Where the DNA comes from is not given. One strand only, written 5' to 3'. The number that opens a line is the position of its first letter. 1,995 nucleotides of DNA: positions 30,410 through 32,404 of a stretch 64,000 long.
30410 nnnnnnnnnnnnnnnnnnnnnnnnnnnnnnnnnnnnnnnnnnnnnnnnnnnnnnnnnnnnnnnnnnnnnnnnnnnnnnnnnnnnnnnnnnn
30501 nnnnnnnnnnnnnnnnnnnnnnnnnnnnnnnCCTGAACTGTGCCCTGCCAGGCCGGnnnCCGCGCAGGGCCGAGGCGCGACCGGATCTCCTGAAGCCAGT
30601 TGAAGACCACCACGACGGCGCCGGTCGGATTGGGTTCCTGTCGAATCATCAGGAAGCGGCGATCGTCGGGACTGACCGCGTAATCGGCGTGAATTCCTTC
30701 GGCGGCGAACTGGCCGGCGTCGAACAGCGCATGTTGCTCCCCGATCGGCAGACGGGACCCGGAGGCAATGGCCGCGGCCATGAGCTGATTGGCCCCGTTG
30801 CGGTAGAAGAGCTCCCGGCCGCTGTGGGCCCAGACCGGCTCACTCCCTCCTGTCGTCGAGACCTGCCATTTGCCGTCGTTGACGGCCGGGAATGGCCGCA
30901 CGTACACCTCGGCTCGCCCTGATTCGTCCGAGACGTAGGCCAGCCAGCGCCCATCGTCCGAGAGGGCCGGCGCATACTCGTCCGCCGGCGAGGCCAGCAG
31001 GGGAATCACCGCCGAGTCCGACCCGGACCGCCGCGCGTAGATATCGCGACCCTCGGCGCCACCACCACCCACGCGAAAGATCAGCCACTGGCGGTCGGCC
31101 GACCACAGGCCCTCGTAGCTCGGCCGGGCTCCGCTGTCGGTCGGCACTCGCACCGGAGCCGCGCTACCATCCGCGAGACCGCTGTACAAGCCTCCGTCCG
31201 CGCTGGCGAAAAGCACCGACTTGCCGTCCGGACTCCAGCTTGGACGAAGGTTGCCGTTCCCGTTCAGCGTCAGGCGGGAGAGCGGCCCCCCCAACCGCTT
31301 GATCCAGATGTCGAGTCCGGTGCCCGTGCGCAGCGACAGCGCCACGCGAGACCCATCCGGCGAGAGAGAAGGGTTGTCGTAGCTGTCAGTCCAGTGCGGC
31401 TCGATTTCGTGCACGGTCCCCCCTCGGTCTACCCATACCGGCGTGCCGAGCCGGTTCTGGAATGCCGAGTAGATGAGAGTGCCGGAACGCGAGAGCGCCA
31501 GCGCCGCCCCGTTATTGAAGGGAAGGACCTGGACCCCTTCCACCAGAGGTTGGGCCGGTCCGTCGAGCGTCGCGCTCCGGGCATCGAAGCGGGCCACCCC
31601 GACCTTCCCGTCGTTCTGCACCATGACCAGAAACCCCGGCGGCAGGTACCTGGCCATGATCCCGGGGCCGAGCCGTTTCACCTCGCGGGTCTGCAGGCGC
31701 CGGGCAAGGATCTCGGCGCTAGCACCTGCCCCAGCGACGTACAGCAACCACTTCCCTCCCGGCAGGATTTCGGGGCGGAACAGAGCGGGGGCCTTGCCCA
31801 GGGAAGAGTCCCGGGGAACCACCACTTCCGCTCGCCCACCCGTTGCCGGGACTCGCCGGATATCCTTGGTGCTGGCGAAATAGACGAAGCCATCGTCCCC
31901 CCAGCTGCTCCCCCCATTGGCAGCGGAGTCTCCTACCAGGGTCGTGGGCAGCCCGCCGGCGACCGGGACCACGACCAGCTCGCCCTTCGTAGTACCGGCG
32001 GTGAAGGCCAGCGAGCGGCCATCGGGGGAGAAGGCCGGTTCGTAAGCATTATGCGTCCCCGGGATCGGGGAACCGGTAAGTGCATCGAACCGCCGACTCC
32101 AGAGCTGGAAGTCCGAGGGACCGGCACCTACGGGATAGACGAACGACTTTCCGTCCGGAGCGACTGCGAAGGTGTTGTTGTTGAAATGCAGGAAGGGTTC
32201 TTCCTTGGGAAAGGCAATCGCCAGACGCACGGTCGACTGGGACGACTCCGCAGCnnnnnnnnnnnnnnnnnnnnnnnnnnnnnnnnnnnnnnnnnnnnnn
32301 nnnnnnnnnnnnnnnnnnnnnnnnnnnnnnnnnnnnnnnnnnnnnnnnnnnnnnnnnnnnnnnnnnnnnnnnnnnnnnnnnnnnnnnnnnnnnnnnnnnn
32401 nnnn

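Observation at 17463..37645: Co-directional array of six Hanks-type Ser/Thr kinases with two sensor architectures and an embedded PP2C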

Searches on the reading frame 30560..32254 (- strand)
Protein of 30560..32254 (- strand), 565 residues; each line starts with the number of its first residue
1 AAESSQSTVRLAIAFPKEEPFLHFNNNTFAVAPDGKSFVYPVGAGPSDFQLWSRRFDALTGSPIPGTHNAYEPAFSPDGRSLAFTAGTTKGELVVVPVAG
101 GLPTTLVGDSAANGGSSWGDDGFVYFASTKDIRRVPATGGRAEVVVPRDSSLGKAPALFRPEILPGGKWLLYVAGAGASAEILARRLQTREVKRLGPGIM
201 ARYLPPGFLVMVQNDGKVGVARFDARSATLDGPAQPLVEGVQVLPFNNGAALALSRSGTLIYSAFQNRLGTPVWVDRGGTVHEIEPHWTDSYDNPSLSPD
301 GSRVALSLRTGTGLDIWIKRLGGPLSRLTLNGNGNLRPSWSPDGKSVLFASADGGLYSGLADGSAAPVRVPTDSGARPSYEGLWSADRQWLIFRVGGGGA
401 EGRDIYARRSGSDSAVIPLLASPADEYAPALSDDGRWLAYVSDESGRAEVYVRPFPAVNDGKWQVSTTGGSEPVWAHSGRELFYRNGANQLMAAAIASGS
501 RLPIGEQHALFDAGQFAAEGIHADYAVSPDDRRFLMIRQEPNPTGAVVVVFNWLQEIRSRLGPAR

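Call 24: find_homologous_proteins(query=window:30560-32254:-, max_evalue=1e-10)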
Query window:30560-32254:- (565 aa): 7185 proteins with E <= 1e-10 among 8000 candidates; the best 120 are listed.
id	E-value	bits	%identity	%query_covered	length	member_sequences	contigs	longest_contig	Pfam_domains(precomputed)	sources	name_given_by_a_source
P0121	0.0e+0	1271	100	100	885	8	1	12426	PF07714.24,PF10647.16,PF00069.32,PF26549.1,PF26550.2,PF07676.19,PF01636.30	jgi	jgi:serine/threonine-protein kinase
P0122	9.0e-218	743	61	99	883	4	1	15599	PF07714.24,PF00069.32,PF26549.1,PF26550.2,PF07676.19,PF01636.30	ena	-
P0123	2.4e-203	695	59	98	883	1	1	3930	PF07714.24,PF10647.16,PF00069.32,PF26549.1,PF26550.2,PF07676.19,PF01636.30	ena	-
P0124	7.5e-186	637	55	99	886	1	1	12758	PF07714.24,PF10647.16,PF00069.32,PF26549.1,PF03109.23,PF26550.2,PF07676.19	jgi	jgi:serine/threonine-protein kinase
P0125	1.2e-171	590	53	99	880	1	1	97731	PF07714.24,PF00069.32,PF26549.1,PF03109.23,PF07676.19,PF01636.30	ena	-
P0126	7.9e-166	571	51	100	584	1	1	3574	PF10647.16,PF26549.1,PF26550.2,PF07676.19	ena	-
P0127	5.8e-139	482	59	69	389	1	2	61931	PF10647.16,PF26549.1,PF26550.2,PF07676.19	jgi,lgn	-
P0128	6.4e-126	439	43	99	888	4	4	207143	PF07714.24,PF00069.32,PF26549.1,PF00930.28,PF26550.2,PF07676.19,PF01636.30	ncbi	-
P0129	1.7e-125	438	44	99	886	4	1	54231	PF07714.24,PF00069.32,PF26549.1,PF26550.2,PF07676.19,PF01636.30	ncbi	-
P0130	1.2e-122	428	43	98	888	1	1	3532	PF07714.24,PF10647.16,PF00069.32,PF25174.2,PF26549.1,PF03109.23,PF26550.2,PF02897.22,PF07676.19,PF01636.30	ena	-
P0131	3.2e-122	427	45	98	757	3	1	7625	PF07714.24,PF10647.16,PF00069.32,PF26549.1,PF26550.2,PF07676.19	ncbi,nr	ncbi:MAG: PD40 domain-containing protein, partial [Gemmatimonadetes bacterium]|nr:PD40 domain-contai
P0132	4.3e-122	427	44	98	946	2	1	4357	PF07714.24,PF00069.32,PF26549.1,PF26550.2,PF07676.19,PF01636.30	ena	-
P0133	4.7e-120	420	44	98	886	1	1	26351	PF07714.24,PF00069.32,PF26549.1,PF03109.23,PF26550.2,PF02897.22,PF07676.19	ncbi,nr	ncbi:MAG: protein kinase [Gemmatimonadetes bacterium]|nr:protein kinase [Gemmatimonadota bacterium]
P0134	4.1e-119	417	43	98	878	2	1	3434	PF07714.24,PF10647.16,PF00069.32,PF25174.2,PF26549.1,PF26550.2,PF07676.19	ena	-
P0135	8.2e-119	416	45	95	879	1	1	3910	PF07714.24,PF00069.32,PF26549.1,PF26550.2,PF07676.19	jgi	jgi:serine/threonine-protein kinase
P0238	1.5e-108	382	42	95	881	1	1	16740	PF07714.24,PF00069.32,PF26549.1,PF26550.2,PF07676.19,PF01636.30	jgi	jgi:serine/threonine protein kinase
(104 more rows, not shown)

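Call 25: find_encoding_contigs(protein=P0122, flank=10000, max_places=2)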
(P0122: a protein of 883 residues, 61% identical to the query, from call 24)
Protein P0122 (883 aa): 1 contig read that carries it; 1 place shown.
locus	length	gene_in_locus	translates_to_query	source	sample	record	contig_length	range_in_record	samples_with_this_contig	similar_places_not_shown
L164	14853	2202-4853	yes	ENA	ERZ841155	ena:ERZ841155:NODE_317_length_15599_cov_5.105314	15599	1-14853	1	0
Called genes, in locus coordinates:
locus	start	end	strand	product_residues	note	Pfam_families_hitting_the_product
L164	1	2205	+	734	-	?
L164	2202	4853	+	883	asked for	PF00069:Pkinase, PF01636:APH (faint), PF07714:PK_Tyr_Ser-Thr, PF26550:Tricorn_2nd (faint), PF26549:Tricorn_N, PF07676:PD40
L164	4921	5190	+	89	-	PF02604:PhdYeFM_antitox (weak)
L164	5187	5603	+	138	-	PF01850:PIN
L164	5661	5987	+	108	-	PF00069:Pkinase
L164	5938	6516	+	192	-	-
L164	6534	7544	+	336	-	PF26550:Tricorn_2nd (faint), PF26549:Tricorn_N, PF07676:PD40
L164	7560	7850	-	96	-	PF13560:HTH_31 (weak)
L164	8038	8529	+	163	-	PF21983:NikA-like (weak)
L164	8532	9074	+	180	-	-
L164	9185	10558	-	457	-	PF07676:PD40 (faint), PF26549:Tricorn_N (weak)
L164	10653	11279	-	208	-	PF00069:Pkinase (weak), PF07714:PK_Tyr_Ser-Thr (weak)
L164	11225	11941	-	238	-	PF00069:Pkinase, PF01636:APH (faint), PF03109:ABC1 (faint), PF07714:PK_Tyr_Ser-Thr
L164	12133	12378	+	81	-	PF09957:VapB_antitoxin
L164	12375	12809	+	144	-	PF01850:PIN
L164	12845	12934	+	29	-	-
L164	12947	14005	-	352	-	PF21338:Top1B_N_bact, PF01028:Topoisom_I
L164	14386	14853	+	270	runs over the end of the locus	PF07714:PK_Tyr_Ser-Thr, PF00069:Pkinase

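Call 26: find_encoding_contigs(protein=P0125, flank=10000, max_places=2)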
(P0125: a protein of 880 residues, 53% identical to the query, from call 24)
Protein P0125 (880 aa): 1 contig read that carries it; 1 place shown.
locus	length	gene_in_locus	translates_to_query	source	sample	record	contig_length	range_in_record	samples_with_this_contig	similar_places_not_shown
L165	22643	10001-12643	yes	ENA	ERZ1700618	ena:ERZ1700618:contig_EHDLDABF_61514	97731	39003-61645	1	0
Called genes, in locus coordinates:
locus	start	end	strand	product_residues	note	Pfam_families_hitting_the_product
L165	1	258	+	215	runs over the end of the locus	-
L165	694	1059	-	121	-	-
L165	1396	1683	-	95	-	-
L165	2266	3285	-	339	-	PF00324:AA_permease, PF13520:AA_permease_2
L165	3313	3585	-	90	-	PF13520:AA_permease_2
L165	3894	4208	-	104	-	PF01541:GIY-YIG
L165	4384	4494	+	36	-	-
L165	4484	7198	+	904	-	PF00069:Pkinase, PF07714:PK_Tyr_Ser-Thr, PF14559:TPR_19 (faint), PF23914:TPR_CcmH_CycH (faint), PF00515:TPR_1 (faint), PF07719:TPR_2 (faint), PF13181:TPR_8 (faint), PF13432:TPR_16 (weak), +4 more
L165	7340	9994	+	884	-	PF00069:Pkinase, PF01636:APH (faint), PF03109:ABC1 (faint), PF07714:PK_Tyr_Ser-Thr, PF26549:Tricorn_N, PF07676:PD40 (weak), PF26549:Tricorn_N (weak), PF07676:PD40, +2 more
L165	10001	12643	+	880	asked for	PF00069:Pkinase, PF01636:APH (faint), PF03109:ABC1 (faint), PF07714:PK_Tyr_Ser-Thr, PF07676:PD40 (faint), PF26549:Tricorn_N (weak)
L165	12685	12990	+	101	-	PF00069:Pkinase, PF07714:PK_Tyr_Ser-Thr (weak)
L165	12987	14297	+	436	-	PF01979:Amidohydro_1, PF07969:Amidohydro_3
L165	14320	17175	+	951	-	-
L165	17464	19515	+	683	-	PF00069:Pkinase, PF07676:PD40 (faint), PF26549:Tricorn_N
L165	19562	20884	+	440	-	PF00069:Pkinase, PF01636:APH (faint), PF07714:PK_Tyr_Ser-Thr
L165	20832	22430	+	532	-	PF13424:TPR_12 (faint), PF25062:ARM_TT21_N (faint), PF07719:TPR_2 (faint), PF13371:TPR_9 (faint), PF13428:TPR_14 (faint), PF00515:TPR_1 (faint), PF13429:TPR_15 (weak), PF13432:TPR_16 (weak), +6 more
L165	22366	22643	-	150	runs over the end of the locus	-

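Call 27: find_encoding_contigs(protein=P0124, flank=10000, max_places=2)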
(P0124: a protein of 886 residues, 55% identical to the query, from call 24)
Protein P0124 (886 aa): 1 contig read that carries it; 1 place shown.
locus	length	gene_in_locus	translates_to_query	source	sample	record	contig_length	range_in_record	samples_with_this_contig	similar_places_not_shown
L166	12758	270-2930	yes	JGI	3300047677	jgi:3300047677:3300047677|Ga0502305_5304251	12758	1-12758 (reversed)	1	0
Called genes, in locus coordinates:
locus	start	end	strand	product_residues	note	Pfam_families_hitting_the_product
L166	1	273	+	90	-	?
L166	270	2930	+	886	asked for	PF00069:Pkinase, PF03109:ABC1 (faint), PF07714:PK_Tyr_Ser-Thr, PF26550:Tricorn_2nd (faint), PF07676:PD40 (weak), PF10647:Gmad1 (faint), PF26549:Tricorn_N, PF07676:PD40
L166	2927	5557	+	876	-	PF00069:Pkinase, PF07714:PK_Tyr_Ser-Thr, PF00930:DPPIV_N (faint), PF07676:PD40 (faint), PF25174:Beta-prop_THOC3 (faint), PF23381:Beta-prop_IFT122_1st (faint), PF26550:Tricorn_2nd (weak), PF26549:Tricorn_N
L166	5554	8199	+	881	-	PF00069:Pkinase, PF07714:PK_Tyr_Ser-Thr, PF14559:TPR_19 (faint)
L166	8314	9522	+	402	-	-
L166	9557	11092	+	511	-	-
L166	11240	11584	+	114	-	-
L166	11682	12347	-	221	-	-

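Call 42: predict_structure(alignment_id=A1)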
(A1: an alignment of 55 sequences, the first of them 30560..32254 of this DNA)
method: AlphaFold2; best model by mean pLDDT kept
length: 565 residues; sequences in the alignment: 55
mean_pLDDT: 92.4   pTM: 0.88
mean pLDDT of the five models: 92.4, 91.6, 91.6, 91.2, 90.8
residues with pLDDT >= 90: 455; 70-90: 84; 50-70: 23; < 50: 3
segments of 3 or more residues with pLDDT < 50: 1-3
pLDDT, mean of each block of 10 residues (from residue 1): 71 92 86 97 89 96 95 96 87 94 91 86 93 96 92 77 97 90 97 96 97 95 98 96 86 96 92 98 96 97 96 91 93 90 98 91 95 83 97 88 92 87 95 96 95 96 95 96 97 85 87 94 97 97 82 96 86
secondary structure, 60 per line:
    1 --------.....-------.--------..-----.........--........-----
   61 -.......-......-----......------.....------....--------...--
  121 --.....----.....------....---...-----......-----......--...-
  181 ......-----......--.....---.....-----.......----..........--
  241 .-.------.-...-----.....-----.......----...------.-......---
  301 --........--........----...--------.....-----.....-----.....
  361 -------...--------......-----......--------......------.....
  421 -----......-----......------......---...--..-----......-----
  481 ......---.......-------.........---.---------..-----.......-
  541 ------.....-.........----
elements in order: E9-13 E37-45 E48-55 E62-68 E70-75 E81-86 E93-97 E104-107 E116-118 E123-127 E132-136 E143-146 E158-163 E169-174 E181-186 E192-197 E200-204 E208-212 E218-224 E229-238 E252-254 E260-264 E270-276 E281-283 E292-297 E303-310 E313-320 E325-327 E336-340 E346-350 E356-360 E368-370 E379-384 E390-395 E404-409 E416-420 E426-431 E437-442 E449-454 E470-475 E481-486 E490-496 E504-512 E533-539 E547-551 H553-561

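Call 46: fold_search(model_id=the predicted structure, library=pdb)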
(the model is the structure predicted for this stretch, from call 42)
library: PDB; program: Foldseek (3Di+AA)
matches with E <= 10: 1953; with E <= 0.001: 1786
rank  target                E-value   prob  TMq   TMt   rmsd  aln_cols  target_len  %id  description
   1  8g2z_0U               1.1e-15  1.00  0.32  0.30  14.8       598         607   12  48-nm doublet microtubule from Tetrahymena thermophila strain CU428 (released 2023-06-14)
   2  9e78_0L               1.3e-15  1.00  0.31  0.29  13.8       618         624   14  48-nm repeat of the Leishmania tarentolae doublet microtubule (released 2025-03-12)
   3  9n73_LO               1.4e-15  1.00  0.32  0.24  19.1       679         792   11  SSU processome maturation and disassembly, State G (released 2025-10-29)
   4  8dvl_A                1.7e-15  1.00  0.32  0.30  23.3       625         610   11  Crystal structure of LRP6 E3E4 in complex with disulfide constrained peptide E3.18 (released 2023-03-29)
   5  9e2g_2B               1.9e-15  1.00  0.31  0.29  14.1       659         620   13  Cryo-EM structure of 48 nm repeat of microtubule doublet from T. brucei flagellum (released 2025-03-12)
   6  3s2k_B                2.0e-15  1.00  0.34  0.31  23.1       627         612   10  Structural basis of Wnt signaling inhibition by Dickkopf binding to LRP5/6. (released 2011-11-02)
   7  5gje_B                2.2e-15  1.00  0.34  0.31  23.1       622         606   10  Three-dimensional reconstruction of human LRP6 ectodomain complexed with Dkk1 (released 2017-01-18)
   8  9e2g_2C               2.4e-15  1.00  0.31  0.28  13.9       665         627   13  Cryo-EM structure of 48 nm repeat of microtubule doublet from T. brucei flagellum (released 2025-03-12)
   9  8jxc_A                3.4e-15  1.00  0.30  0.14  19.4       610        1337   11  rat megalin wingB (released 2024-06-19)
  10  3s8z_A                3.8e-15  1.00  0.33  0.31  22.7       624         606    9  Crystal structure of LRP6-E3E4 (released 2011-10-26)
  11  8dvn_A                4.2e-15  1.00  0.33  0.31  23.5       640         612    9  Crystal structure of LRP6 E3E4 in complex with disulfide constrained peptide E3.10 (released 2023-03-29)
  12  9e5c_1c               4.4e-15  1.00  0.30  0.19  16.5       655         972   11  Cryo-EM structure of 96 nm repeat of microtubule doublet from T. brucei flagellum (released 2025-03-12)
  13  3s2k_A                5.1e-15  1.00  0.32  0.30  23.8       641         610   10  Structural basis of Wnt signaling inhibition by Dickkopf binding to LRP5/6. (released 2011-11-02)
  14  8dvm_A                7.5e-15  1.00  0.32  0.30  24.4       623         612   12  Crystal structure of LRP6 E3E4 in complex with disulfide constrained peptide E3.6 (released 2023-03-29)
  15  6rxt_UA               7.5e-15  1.00  0.31  0.22  19.5       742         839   11  Cryo-EM structure of the 90S pre-ribosome (Kre33-Noc4) from Chaetomium thermophilum, state A (released 2019-08-14)
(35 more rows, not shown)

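Call 64: find_encoding_contigs(protein=P0238, flank=10000, max_places=2)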
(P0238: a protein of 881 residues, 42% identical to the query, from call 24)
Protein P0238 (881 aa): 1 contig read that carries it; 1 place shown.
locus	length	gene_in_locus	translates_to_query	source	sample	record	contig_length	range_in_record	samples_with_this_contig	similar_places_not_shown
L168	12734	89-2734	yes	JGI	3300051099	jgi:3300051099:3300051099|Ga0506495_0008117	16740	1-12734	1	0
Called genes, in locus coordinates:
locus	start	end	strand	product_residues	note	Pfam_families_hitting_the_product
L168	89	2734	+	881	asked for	PF00069:Pkinase, PF01636:APH (faint), PF07714:PK_Tyr_Ser-Thr, PF26550:Tricorn_2nd (faint), PF26549:Tricorn_N, PF07676:PD40, PF26549:Tricorn_N (weak)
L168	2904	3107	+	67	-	-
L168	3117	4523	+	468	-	PF00324:AA_permease, PF13520:AA_permease_2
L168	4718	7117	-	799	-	PF00069:Pkinase, PF03109:ABC1 (faint), PF07714:PK_Tyr_Ser-Thr, PF13414:TPR_11 (faint), PF13431:TPR_17 (faint), PF14559:TPR_19 (faint)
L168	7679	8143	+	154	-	PF04073:tRNA_edit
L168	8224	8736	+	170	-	PF08534:Redoxin, PF00578:AhpC-TSA, PF00085:Thioredoxin, PF13098:Thioredoxin_2 (weak), PF13905:Thioredoxin_8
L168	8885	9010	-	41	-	-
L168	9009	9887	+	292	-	-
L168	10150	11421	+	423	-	PF06609:TRI12 (weak), PF07690:MFS_1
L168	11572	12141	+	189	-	-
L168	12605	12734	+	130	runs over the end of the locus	PF17201:Cache_3-Cache_2, PF17202:sCache_3_3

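Call 75: search_protein_representatives(protein=window:30560-32254:-)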
Query: 565 residues. Proteins with E-value up to 0.001 (for the whole library): 102642; up to 1e-10: 44574; up to 1e-30: 13837. The best 150 are listed.
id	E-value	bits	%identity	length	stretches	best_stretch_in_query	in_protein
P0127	1.8e-139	482.3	60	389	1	175-563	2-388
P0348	1.6e-124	433.0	99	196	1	370-565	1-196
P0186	1.9e-112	393.1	43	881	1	4-562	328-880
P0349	1.3e-110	387.0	43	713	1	9-561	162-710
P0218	3.8e-110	385.5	44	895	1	8-562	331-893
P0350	4.6e-110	385.3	44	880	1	8-562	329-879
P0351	7.2e-107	374.7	45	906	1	8-560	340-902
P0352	7.8e-107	374.6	43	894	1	5-562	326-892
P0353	2.2e-106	373.1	43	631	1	9-561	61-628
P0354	2.4e-105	369.7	39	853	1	4-561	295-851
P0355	3.2e-105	369.3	43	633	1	7-559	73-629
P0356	1.3e-102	360.7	43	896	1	9-561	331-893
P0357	3.8e-102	359.1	43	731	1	31-559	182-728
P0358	4.6e-102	358.9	43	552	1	31-562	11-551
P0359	1.2e-101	357.5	43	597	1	10-561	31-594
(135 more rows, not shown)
